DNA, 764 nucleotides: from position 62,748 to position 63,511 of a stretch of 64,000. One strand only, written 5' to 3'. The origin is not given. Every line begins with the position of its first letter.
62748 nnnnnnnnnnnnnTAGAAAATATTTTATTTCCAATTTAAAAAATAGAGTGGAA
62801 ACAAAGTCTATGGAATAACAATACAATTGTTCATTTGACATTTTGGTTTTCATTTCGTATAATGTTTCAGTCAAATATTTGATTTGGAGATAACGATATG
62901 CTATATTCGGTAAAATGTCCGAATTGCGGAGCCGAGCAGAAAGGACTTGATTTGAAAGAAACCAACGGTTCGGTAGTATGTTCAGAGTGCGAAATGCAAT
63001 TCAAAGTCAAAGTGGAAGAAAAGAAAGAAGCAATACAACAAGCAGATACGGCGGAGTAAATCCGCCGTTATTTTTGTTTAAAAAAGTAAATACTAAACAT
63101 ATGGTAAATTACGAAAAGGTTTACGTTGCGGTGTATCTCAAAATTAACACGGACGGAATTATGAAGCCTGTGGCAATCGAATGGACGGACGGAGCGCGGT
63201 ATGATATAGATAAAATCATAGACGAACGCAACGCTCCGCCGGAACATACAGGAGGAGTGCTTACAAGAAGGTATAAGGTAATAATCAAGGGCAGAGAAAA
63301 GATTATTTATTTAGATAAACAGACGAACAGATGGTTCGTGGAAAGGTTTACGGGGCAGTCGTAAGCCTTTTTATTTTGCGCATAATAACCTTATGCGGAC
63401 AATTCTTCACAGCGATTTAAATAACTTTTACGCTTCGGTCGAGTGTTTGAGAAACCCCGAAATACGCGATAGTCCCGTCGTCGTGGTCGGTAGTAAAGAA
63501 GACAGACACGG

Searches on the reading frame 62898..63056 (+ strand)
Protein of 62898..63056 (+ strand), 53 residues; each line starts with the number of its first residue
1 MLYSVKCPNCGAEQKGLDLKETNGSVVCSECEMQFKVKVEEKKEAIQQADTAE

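Call 15: search_protein_families(library=pfam, proteins=[window:62898-63056:+], max_evalue=0.1)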
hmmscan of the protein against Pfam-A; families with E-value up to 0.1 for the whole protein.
window:62898-63056:+ (53 aa): 31 families (the best 25 are shown)
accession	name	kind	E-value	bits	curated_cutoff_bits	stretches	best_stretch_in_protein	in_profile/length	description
PF05129.18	Zn_ribbon_Elf1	-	2.8e-05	24.6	29.8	1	6-46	24-67/79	Transcription elongation factor Elf1 like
PF14354.12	Lar_restr_allev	-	0.00067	20.3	28.6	1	6-46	5-44/58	Restriction alleviation protein Lar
PF13878.12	zf-C2H2_3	-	0.00092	19.4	27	1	17-40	4-28/40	zinc-finger of acetyl-transferase ESCO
PF08273.17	Zn_Ribbon_Prim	-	0.0014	19.3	23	1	3-31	2-31/37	Zinc-binding domain of primase-helicase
PF24441.1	DUF7560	-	0.002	18.2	27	0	26-40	6-20/44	Family of unknown function (DUF7560)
PF08274.17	Zn_Ribbon_YjdM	-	0.0021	18.5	30.8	1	6-35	4-29/30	PhnA Zinc-Ribbon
PF13717.11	Zn_ribbon_4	-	0.0021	18.4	30.3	0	5-12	26-33/36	zinc-ribbon domain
PF08271.17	Zn_Ribbon_TF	-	0.0024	17.8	29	1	6-32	2-26/43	TFIIB zinc-binding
PF23137.1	HVO_0758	-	0.0025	18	27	0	20-38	15-33/55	HVO_0758 mu-protein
PF13248.11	Zn_ribbon_3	-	0.0042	16.9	27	0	5-12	3-10/26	zinc-ribbon domain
PF18912.6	DZR_2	-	0.0044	17.3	27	1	2-37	5-33/56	Double zinc ribbon domain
PF22109.2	Zn_ribbon_tTFIIB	-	0.0095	16.2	28.6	1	6-31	11-35/40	Transcription factor IIB, zinc ribbon, Trypanosome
PF17026.10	zf-RRPl_C4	-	0.02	15.5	28.9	1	5-45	2-39/108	Putative ribonucleoprotein zinc-finger pf C4 type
PF23477.1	zf_Tbcl_2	-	0.02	15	27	0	2-13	3-14/37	Probable treble clef zinc finger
PF24463.1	DUF7577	-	0.021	14.9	28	1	4-13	2-11/27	Domain of unknown function (DUF7577)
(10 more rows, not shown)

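Call 45: search_protein_families(library=padloc, proteins=[window:62898-63056:+], max_evalue=0.01)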
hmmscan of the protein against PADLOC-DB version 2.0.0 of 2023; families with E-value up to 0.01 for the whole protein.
window:62898-63056:+ (53 aa): 3 families
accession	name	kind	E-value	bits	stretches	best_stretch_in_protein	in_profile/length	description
PDLC01230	Cas12a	-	0.00043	16.6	1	4-51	878-918/934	CAS-V-A; effector__SPE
PDLC01232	Cas12a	-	0.0056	13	1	4-51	895-934/950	Cas12a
PDLC03207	mREase_II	-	0.008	13.6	1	6-44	33-72/256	Type II methyl-directed restriction enzyme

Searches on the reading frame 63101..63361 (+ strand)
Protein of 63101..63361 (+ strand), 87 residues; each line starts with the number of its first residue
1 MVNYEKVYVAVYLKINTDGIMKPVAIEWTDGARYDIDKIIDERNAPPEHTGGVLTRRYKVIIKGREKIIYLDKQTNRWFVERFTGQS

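Call 45: search_protein_families(library=padloc, proteins=[window:63101-63361:+], max_evalue=0.01)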
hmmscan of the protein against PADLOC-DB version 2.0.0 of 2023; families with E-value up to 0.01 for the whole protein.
window:63101-63361:+ (87 aa): 0 families

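Call 46: search_protein_families(library=pfam, proteins=[window:63101-63361:+], max_evalue=0.01)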
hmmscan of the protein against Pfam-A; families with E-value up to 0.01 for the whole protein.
window:63101-63361:+ (87 aa): 0 families

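Call 53: find_encoding_contigs(protein=window:63101-63361:+, flank=10000, max_places=8)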
Protein window:63101-63361:+ (87 aa): 6 contigs read that carry it; 4 places shown.
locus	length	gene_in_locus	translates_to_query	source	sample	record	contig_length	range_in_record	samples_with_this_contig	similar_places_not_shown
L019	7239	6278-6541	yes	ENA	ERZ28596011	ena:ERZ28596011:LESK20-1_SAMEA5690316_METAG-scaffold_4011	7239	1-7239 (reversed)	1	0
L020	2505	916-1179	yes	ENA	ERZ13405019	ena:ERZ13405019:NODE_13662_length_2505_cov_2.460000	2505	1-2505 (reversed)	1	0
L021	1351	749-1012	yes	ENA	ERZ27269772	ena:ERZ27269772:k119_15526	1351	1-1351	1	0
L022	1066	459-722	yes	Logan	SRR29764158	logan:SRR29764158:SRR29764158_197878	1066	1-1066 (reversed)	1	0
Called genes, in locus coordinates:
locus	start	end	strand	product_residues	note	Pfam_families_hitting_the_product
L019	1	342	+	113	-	?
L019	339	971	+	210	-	PF10397:ADSL_C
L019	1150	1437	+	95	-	-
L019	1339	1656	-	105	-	-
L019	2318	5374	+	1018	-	-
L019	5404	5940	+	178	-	-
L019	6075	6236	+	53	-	PF05129:Zn_ribbon_Elf1 (faint)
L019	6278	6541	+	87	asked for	-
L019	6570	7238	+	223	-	?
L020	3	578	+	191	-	?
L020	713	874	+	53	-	PF05129:Zn_ribbon_Elf1 (faint)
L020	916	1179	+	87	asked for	-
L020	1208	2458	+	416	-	PF00817:IMS, PF21999:IMS_HHH_1 (weak), PF11799:IMS_C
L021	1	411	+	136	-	?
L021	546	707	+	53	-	PF05129:Zn_ribbon_Elf1 (faint)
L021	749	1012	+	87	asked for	-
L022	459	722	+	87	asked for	-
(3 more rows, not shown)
